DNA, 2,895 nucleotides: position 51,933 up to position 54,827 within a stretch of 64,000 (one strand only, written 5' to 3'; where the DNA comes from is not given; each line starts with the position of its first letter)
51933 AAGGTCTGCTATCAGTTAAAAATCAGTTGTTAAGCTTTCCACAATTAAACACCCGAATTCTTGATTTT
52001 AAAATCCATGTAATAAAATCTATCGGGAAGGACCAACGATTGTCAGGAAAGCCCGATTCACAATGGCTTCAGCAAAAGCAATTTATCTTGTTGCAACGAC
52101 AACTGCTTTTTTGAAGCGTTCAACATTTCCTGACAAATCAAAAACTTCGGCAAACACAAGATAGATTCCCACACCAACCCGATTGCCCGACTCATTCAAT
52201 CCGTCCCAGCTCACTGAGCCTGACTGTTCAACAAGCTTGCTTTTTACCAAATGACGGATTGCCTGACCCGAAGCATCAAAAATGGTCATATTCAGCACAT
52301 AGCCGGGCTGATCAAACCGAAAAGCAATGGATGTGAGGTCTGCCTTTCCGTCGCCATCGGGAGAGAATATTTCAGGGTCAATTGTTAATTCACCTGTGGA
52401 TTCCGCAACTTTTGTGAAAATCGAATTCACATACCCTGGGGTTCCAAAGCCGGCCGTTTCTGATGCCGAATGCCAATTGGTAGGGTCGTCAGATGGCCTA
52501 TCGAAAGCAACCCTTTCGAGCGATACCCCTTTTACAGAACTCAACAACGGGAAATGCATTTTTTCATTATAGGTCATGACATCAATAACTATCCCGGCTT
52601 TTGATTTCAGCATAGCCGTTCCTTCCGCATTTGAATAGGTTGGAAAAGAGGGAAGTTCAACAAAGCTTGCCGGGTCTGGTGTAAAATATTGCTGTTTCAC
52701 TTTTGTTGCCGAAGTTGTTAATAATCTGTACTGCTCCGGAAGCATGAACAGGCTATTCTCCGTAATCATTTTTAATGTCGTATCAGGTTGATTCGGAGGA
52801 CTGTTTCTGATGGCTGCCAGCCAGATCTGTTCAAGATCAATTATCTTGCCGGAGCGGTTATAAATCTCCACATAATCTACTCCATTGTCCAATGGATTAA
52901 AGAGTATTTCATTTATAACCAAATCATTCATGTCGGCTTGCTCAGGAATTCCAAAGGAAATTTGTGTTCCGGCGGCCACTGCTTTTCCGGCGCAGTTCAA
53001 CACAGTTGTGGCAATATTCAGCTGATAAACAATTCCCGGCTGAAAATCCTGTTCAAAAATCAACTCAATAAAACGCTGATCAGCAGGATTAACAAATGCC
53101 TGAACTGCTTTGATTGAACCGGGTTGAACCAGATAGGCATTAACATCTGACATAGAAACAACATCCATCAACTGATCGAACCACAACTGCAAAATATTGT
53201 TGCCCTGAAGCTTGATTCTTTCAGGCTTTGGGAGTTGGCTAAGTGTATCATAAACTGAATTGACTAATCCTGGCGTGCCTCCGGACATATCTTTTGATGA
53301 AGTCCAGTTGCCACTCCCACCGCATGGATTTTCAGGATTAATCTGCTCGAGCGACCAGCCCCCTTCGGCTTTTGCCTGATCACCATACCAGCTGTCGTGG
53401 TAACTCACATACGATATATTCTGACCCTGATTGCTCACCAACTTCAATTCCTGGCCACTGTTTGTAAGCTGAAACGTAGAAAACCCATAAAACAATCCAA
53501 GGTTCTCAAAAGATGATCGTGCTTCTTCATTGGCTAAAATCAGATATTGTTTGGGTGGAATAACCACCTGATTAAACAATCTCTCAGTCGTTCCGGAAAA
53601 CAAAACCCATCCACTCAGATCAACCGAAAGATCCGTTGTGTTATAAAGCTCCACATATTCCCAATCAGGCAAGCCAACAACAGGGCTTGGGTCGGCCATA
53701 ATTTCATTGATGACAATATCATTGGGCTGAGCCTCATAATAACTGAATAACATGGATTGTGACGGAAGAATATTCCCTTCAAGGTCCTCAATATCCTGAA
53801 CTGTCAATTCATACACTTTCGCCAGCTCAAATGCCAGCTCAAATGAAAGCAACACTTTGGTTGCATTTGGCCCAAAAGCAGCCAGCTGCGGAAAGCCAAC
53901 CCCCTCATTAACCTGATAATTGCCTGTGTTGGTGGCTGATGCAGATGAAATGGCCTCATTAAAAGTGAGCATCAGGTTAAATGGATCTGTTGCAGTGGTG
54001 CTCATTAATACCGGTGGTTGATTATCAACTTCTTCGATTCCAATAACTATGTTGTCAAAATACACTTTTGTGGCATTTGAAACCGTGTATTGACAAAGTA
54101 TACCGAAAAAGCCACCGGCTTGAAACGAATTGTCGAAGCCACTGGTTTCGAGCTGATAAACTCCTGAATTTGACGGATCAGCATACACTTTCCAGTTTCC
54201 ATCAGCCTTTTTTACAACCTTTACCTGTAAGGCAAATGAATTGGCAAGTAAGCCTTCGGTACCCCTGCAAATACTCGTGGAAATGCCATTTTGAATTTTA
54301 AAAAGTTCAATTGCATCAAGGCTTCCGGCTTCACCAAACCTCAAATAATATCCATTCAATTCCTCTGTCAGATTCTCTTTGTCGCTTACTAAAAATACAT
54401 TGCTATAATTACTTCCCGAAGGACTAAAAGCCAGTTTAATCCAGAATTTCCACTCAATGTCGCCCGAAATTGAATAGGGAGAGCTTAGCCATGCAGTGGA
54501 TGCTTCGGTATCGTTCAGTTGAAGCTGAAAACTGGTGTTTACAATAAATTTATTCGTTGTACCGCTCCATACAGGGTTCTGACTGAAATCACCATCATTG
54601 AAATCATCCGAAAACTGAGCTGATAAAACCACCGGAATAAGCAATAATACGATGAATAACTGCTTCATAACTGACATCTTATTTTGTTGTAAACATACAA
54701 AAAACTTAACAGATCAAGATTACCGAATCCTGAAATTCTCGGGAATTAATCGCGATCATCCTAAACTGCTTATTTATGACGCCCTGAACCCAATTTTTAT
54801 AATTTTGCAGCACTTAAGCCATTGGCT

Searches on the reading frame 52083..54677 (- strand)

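Call 57: search_protein_families(library=pfam, proteins=[window:52083-54677:-], max_evalue=0.00001)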
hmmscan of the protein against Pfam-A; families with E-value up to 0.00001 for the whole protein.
window:52083-54677:- (864 aa): 3 families
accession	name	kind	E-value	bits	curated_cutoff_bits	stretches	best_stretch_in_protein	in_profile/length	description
PF00932.25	LTD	-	2e-26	92.9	34.3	2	316-426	3-107/109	Lamin Tail Domain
PF13205.12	Big_5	-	3.5e-09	37.8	23.6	0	482-575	11-103/105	Bacterial Ig-like domain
PF13860.13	FlgD_ig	-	9e-08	32.4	27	1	782-841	12-71/79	FlgD Ig-like domain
